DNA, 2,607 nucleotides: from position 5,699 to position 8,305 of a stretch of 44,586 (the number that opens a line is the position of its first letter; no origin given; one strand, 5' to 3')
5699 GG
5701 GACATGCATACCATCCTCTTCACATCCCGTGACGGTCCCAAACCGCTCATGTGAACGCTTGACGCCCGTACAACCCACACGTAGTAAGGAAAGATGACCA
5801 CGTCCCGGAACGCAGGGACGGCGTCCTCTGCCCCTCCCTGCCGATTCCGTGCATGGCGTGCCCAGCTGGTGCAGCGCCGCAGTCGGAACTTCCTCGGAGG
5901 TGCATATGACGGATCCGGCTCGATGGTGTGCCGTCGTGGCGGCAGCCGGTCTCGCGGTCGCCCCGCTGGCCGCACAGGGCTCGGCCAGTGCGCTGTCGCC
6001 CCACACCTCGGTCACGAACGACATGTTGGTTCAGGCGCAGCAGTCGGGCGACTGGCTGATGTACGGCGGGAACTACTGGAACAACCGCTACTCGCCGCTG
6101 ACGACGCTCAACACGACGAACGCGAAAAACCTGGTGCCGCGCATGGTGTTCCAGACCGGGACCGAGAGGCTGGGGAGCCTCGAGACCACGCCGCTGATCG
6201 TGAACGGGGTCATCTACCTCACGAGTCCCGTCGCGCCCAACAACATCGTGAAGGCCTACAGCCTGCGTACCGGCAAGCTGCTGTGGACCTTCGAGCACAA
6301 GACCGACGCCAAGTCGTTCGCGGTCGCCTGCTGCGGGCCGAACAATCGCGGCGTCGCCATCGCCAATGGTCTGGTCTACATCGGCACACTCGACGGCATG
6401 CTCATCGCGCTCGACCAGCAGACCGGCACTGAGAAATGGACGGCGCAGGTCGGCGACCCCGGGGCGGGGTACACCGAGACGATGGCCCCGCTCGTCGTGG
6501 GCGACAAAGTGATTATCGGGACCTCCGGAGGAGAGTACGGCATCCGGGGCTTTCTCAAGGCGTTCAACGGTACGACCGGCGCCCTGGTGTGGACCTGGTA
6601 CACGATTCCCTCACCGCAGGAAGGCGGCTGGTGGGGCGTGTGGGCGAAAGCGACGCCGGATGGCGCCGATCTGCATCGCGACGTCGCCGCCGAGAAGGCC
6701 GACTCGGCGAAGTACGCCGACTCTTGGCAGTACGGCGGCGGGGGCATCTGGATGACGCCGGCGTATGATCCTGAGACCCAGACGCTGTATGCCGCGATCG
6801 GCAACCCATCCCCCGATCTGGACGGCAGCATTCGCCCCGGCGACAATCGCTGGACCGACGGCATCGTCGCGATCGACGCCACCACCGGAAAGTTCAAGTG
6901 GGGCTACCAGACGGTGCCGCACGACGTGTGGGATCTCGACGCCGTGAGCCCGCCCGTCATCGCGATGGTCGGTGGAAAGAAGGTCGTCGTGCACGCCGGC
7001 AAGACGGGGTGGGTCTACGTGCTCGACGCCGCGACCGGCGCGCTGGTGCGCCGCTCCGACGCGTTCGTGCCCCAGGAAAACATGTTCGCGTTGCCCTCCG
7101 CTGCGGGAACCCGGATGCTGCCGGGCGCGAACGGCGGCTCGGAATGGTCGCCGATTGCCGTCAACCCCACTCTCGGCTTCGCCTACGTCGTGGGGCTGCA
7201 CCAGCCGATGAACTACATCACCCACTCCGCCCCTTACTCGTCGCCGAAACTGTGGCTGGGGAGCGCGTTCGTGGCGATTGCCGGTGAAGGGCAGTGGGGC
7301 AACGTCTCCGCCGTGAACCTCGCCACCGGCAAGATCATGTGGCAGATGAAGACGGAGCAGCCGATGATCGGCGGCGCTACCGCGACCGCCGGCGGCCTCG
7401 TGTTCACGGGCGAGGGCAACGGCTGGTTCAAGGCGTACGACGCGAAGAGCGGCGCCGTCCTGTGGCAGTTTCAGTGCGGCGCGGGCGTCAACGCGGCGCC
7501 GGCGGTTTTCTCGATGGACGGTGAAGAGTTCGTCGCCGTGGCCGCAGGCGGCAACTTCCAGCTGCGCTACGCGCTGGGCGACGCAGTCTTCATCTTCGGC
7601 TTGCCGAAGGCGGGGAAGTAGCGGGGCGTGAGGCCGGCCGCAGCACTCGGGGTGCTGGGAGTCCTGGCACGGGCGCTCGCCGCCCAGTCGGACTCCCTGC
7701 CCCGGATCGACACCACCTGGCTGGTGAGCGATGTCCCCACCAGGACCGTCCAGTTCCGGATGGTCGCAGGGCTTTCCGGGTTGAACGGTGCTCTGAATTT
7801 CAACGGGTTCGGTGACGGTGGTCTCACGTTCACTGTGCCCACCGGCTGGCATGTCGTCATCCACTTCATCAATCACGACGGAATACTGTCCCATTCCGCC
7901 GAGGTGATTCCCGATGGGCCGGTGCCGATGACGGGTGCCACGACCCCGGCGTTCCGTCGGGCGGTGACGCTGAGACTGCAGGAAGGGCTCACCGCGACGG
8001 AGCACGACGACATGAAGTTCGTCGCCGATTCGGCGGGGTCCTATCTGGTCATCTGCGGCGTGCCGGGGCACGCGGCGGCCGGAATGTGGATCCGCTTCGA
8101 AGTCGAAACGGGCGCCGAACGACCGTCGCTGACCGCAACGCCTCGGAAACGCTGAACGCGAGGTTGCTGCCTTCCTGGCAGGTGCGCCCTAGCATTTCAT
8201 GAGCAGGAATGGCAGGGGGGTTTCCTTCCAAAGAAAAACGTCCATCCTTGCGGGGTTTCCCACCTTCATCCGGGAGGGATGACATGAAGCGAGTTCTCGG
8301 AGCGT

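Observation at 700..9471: ECF sigma/anti-sigma, split DUF4331, TPR, HupE/UreJ-like and DUF6702-like cassette abutting a PQQ dehydrogenase-cupredoxin-porin unit: candidate uncharacterised envelope metal-handling system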

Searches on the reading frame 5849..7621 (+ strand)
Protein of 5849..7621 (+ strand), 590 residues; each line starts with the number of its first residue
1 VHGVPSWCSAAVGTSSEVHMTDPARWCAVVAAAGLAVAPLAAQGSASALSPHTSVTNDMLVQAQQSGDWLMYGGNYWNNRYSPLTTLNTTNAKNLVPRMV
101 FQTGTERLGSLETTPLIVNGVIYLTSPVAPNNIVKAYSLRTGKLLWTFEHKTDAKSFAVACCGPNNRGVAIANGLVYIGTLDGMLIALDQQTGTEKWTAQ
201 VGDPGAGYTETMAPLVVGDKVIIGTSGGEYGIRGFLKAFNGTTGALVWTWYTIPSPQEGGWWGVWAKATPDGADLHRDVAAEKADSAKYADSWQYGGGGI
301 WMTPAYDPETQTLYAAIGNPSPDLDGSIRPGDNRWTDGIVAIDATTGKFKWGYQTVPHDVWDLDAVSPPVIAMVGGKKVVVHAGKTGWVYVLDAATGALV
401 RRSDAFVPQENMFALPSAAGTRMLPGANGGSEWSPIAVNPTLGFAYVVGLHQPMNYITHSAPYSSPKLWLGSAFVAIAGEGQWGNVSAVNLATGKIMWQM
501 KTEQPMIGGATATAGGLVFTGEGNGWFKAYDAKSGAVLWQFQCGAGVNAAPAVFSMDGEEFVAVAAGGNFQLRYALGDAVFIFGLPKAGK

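Call 3: search_protein_families(library=pfam, proteins=[window:5849-7621:+], max_evalue=0.01)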
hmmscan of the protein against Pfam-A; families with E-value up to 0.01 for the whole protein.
window:5849-7621:+ (590 aa): 4 families
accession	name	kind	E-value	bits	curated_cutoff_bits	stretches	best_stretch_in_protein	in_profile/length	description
PF01011.28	PQQ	-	6.4e-67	227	26.7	2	69-400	1-335/595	Glucose/ethanol/alcohol dehydrogenase, beta-propeller domain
PF13360.13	PQQ_2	-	9.4e-31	107.7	27.6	2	484-570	3-85/233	Outer membrane protein assembly factor BamB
PF13570.13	Beta-prop_ACSF4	-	1.5e-17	64.5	133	2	484-556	29-102/329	Beta-alanine-activating enzyme, beta-propeller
PF25293.1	Beta-prop_EMC1_N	-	9.4e-05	22.6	34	0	486-569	43-130/219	EMC1 N-terminal beta-propeller domain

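Call 31: search_protein_families(library=ncbifam, proteins=[window:5849-7621:+], max_evalue=0.001)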
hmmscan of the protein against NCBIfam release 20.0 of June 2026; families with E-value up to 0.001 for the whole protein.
window:5849-7621:+ (590 aa): 6 families
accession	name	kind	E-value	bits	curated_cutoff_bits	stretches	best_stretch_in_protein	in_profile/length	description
TIGR03075.1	PQQ_enz_alc_DH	subfamily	5.3e-135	451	480.05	1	53-567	4-527/530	PQQ-dependent dehydrogenase, methanol/ethanol family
TIGR04528.1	acido_non_PQQ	subfamily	6.6e-97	325.3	650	1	66-569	3-487/493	acido-empty-quinoprotein group A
TIGR03074.1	PQQ_membr_DH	subfamily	2.8e-56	190.8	832.65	3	291-400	386-501/783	membrane-bound PQQ-dependent dehydrogenase, glucose/quinate/shikimate family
TIGR03300.1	assembly_YfgL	equivalog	3e-25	88.7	285.2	2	110-250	53-171/377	outer membrane protein assembly factor BamB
NF008351.0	PRK11138.1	equivalog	2e-20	72.7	423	2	131-250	78-186/394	outer membrane protein assembly factor BamB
NF041516.1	PA2928_fam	subfamily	3.5e-09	36.5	70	0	486-524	316-354/376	PA2928 family protein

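Call 73: search_solved_structures(query=window:5906-7621:+, max_evalue=1e-30, show_alignments=0)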
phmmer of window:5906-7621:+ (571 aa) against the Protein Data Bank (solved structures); distinct sequences matched with E-value up to 1e-30: 26.
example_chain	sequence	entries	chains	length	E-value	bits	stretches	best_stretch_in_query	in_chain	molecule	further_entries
6dam_A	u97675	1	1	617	3e-81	277.3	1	32-381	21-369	Lanthanide-dependent methanol dehydrogenase XoxF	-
6zcv_A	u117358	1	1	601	7.4e-81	276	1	28-555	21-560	Quinoprotein ethanol dehydrogenase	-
6zcw_A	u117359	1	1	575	2.3e-78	267.7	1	36-549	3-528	Quinoprotein ethanol dehydrogenase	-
4mae_A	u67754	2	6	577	9.8e-75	255.8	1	38-549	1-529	Methanol dehydrogenase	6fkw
1flg_A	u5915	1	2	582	1.2e-73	252.2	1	43-381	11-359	PROTEIN (QUINOPROTEIN ETHANOL DEHYDROGENASE)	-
1kv9_A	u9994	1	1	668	6.2e-72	246.5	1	44-556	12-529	TYPE II QUINOHEMOPROTEIN ALCOHOL DEHYDROGENASE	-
5xm3_A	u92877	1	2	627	6.3e-72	246.5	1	22-548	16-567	Glucose dehydrogenase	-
1yiq_A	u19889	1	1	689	9.8e-72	245.8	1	43-549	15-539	Quinohemoprotein alcohol dehydrogenase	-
4tqo_B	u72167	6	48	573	3.5e-71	244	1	46-548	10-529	Methanol dehydrogenase protein, large subunit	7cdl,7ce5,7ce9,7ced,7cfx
1kb0_A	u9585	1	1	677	1.2e-70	242.3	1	36-549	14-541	quinohemoprotein alcohol dehydrogenase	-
6oc5_A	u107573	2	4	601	9.7e-69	236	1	26-389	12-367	Lanthanide-dependent methanol dehydrogenase XoxF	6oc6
7o6z_A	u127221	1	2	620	2.8e-68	234.4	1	15-548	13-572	Methanol dehydrogenase (Cytochrome c) subunit 1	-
9ism_A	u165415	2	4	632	4e-67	230.6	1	20-548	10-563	Methanol dehydrogenase, alpha subunit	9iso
2d0v_A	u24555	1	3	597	1.5e-66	228.7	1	38-548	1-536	methanol dehydrogenase large subunit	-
8gy2_A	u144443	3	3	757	4.7e-66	227.1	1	43-382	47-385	Alcohol dehydrogenase (quinone), dehydrogenase subunit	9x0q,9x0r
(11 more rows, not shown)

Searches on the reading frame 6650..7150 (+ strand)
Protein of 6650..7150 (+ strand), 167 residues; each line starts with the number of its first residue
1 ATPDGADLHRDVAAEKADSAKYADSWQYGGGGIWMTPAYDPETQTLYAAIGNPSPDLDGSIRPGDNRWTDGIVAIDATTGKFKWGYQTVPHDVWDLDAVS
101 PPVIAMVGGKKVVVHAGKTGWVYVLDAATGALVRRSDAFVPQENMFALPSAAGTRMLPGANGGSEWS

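Call 75: search_solved_structures(query=window:6650-7150:+, max_evalue=0.00001, show_alignments=5)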
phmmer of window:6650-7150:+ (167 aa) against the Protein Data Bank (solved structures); distinct sequences matched with E-value up to 0.00001: 25.
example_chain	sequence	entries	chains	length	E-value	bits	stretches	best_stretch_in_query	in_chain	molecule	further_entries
2d0v_A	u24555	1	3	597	2e-22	83.2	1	23-137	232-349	methanol dehydrogenase large subunit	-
2ad6_A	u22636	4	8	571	4.1e-22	82.3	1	23-146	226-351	Methanol dehydrogenase subunit 1 | METHANOL DEHYDROGENASE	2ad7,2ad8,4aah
1g72_A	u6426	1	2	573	4.1e-22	82.3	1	23-146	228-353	METHANOL DEHYDROGENASE HEAVY SUBUNIT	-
8gy2_A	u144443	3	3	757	5.3e-22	81.9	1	3-133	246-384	Alcohol dehydrogenase (quinone), dehydrogenase subunit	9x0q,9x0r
9ism_A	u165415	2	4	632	6.7e-22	81.6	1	23-135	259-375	Methanol dehydrogenase, alpha subunit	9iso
1w6s_A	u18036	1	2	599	1.3e-21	80.6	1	23-135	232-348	METHANOL DEHYDROGENASE SUBUNIT 1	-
1h4i_A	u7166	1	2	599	1.3e-21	80.6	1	23-135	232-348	METHANOL DEHYDROGENASE SUBUNIT 1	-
1lrw_A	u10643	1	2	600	1.7e-21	80.3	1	23-134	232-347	methanol dehydrogenase subunit 1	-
1h4j_A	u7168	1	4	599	3.6e-21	79.2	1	23-135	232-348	Methanol dehydrogenase [cytochrome c] subunit 1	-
1kv9_A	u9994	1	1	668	6.3e-21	78.4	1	23-134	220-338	TYPE II QUINOHEMOPROTEIN ALCOHOL DEHYDROGENASE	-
4tqo_B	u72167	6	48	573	1.6e-20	77.1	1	23-134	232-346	Methanol dehydrogenase protein, large subunit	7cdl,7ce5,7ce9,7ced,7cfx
6dam_A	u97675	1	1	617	2e-20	76.8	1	14-133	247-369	Lanthanide-dependent methanol dehydrogenase XoxF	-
1kb0_A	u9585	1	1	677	5.4e-20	75.4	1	25-141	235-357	quinohemoprotein alcohol dehydrogenase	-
1yiq_A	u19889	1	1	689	1.2e-19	74.2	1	23-157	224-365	Quinohemoprotein alcohol dehydrogenase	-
6zcw_A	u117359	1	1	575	3.3e-19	72.8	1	4-135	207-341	Quinoprotein ethanol dehydrogenase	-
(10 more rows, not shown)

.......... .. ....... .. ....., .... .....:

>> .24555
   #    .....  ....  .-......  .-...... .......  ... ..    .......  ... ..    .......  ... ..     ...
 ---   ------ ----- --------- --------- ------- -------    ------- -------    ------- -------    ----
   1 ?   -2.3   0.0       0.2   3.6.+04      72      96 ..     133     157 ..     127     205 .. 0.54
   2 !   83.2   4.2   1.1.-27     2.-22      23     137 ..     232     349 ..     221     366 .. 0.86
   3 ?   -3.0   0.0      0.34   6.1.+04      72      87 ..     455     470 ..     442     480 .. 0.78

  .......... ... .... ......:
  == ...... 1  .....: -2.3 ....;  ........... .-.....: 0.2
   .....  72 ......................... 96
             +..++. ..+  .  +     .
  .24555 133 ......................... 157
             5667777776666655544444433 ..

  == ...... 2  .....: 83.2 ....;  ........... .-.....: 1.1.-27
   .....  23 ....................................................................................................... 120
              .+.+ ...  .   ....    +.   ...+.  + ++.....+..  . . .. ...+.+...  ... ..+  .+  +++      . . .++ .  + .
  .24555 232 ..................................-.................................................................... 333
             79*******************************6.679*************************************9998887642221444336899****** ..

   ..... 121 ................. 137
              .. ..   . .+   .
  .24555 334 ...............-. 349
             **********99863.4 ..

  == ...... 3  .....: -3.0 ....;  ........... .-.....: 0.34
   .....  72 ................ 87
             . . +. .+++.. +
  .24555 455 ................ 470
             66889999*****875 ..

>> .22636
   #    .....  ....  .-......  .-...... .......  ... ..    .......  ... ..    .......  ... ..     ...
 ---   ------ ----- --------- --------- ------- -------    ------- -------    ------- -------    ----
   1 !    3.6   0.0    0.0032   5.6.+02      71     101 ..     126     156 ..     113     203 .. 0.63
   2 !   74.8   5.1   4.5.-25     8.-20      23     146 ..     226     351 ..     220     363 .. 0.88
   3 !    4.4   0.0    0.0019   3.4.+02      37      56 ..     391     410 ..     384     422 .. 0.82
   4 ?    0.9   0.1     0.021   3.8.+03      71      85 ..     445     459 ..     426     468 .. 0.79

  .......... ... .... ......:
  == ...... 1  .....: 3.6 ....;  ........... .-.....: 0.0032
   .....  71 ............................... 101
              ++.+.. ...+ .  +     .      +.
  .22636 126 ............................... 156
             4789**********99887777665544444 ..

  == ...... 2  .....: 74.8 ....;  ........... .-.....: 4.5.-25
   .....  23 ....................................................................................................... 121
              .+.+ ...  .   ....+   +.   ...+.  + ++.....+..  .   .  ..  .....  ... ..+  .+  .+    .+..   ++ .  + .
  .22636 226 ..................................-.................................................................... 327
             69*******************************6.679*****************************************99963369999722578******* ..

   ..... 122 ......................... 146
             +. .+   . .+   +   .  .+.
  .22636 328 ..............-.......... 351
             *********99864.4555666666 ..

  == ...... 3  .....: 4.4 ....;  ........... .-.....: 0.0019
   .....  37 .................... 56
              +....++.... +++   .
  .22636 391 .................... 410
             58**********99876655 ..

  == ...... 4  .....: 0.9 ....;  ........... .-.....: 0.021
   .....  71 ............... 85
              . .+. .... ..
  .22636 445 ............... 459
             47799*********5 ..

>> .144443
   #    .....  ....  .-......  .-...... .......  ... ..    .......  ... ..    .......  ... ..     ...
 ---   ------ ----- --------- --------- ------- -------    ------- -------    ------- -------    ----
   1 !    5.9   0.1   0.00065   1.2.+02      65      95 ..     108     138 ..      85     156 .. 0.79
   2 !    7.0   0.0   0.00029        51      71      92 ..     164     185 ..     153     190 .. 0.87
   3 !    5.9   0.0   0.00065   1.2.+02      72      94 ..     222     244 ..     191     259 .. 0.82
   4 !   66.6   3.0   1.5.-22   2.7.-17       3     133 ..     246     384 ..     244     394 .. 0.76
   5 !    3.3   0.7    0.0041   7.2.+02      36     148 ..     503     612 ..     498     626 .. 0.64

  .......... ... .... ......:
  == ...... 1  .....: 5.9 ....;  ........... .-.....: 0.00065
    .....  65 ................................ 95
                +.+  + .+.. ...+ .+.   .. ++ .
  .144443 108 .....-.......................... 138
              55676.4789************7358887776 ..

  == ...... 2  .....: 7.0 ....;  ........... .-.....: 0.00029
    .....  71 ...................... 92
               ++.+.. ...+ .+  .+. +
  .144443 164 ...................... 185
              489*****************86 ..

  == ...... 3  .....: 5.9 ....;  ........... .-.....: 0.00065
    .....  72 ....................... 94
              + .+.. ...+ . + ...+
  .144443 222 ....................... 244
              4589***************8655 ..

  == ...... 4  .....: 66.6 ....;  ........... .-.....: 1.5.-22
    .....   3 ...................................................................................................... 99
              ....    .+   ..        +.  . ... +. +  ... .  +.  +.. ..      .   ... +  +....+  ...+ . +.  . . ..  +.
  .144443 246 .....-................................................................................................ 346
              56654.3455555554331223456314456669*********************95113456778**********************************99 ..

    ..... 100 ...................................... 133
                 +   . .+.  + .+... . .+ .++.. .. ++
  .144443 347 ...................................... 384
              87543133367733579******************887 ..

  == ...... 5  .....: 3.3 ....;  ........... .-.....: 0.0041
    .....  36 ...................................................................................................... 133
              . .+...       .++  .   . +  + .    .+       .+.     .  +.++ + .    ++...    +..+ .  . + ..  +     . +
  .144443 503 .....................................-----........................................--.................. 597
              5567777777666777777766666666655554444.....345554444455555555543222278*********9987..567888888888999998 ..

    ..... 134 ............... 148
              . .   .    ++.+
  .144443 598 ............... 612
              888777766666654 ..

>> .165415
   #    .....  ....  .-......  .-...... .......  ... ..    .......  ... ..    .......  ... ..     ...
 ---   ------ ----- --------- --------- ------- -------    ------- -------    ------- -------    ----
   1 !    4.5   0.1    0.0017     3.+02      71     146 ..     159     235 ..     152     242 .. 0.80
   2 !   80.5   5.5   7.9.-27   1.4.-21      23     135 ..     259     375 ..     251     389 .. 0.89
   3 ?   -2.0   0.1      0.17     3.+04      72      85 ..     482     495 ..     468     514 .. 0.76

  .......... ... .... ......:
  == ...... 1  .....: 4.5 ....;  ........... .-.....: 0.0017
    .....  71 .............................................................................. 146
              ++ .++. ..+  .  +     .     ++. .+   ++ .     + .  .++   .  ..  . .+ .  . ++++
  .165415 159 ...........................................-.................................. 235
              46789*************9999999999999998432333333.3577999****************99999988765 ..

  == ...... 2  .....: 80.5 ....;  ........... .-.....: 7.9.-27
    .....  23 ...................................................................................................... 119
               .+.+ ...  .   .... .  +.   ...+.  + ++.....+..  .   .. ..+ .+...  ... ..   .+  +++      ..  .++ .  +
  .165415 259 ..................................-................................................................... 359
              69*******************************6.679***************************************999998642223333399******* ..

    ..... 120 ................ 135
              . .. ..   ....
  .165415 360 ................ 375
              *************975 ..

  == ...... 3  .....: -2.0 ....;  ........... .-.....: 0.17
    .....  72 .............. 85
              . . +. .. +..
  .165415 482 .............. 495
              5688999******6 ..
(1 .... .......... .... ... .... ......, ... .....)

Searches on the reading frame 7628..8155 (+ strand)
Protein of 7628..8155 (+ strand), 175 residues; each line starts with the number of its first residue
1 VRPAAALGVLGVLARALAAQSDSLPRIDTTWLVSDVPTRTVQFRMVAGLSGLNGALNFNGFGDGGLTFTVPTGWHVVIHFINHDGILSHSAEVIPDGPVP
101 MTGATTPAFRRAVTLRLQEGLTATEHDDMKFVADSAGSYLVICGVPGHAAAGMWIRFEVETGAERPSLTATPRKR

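Call 3: search_protein_families(library=pfam, proteins=[window:7628-8155:+], max_evalue=0.01)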
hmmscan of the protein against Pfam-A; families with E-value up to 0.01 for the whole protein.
window:7628-8155:+ (175 aa): 1 family
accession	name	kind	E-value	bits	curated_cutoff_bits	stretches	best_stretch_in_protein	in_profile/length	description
PF06525.17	SoxE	-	1.2e-15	57.8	21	1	38-160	12-139/149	Sulfocyanin (SoxE) domain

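Call 31: search_protein_families(library=ncbifam, proteins=[window:7628-8155:+], max_evalue=0.001)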
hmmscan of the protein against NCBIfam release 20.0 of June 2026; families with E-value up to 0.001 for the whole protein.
window:7628-8155:+ (175 aa): 2 families
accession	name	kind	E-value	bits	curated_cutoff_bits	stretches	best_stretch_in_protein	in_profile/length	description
TIGR03094.1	sulfo_cyanin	equivalog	2.3e-14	53.3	168.4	1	38-157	57-182/195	sulfocyanin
TIGR03095.1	rusti_cyanin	equivalog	1.1e-06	28.9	146.7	1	66-155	52-143/148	rusticyanin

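Call 74: search_solved_structures(query=window:7628-8155:+, max_evalue=0.01, show_alignments=1)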
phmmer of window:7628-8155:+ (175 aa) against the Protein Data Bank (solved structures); distinct sequences matched with E-value up to 0.01: 9.
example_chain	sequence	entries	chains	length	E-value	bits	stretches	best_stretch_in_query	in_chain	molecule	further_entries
1a3z_A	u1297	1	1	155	0.00062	22.6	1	64-157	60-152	RUSTICYANIN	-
1rcy_A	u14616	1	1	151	0.00064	22.5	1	64-157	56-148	RUSTICYANIN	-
1cur_A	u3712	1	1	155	0.0007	22.4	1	62-157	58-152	CU(I) RUSTICYANIN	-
1gy2_A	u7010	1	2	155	0.003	20.4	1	63-157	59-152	RUSTICYANIN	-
1gy1_A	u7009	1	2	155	0.0034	20.2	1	62-157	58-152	RUSTICYANIN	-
2cak_A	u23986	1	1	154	0.0038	20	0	46-156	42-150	RUSTICYANIN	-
1e30_A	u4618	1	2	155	0.0042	19.9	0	63-156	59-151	RUSTICYANIN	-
2aan_A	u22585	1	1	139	0.0053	19.5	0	122-149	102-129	auracyanin A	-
1a8z_A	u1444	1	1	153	0.0058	19.4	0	64-157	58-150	RUSTICYANIN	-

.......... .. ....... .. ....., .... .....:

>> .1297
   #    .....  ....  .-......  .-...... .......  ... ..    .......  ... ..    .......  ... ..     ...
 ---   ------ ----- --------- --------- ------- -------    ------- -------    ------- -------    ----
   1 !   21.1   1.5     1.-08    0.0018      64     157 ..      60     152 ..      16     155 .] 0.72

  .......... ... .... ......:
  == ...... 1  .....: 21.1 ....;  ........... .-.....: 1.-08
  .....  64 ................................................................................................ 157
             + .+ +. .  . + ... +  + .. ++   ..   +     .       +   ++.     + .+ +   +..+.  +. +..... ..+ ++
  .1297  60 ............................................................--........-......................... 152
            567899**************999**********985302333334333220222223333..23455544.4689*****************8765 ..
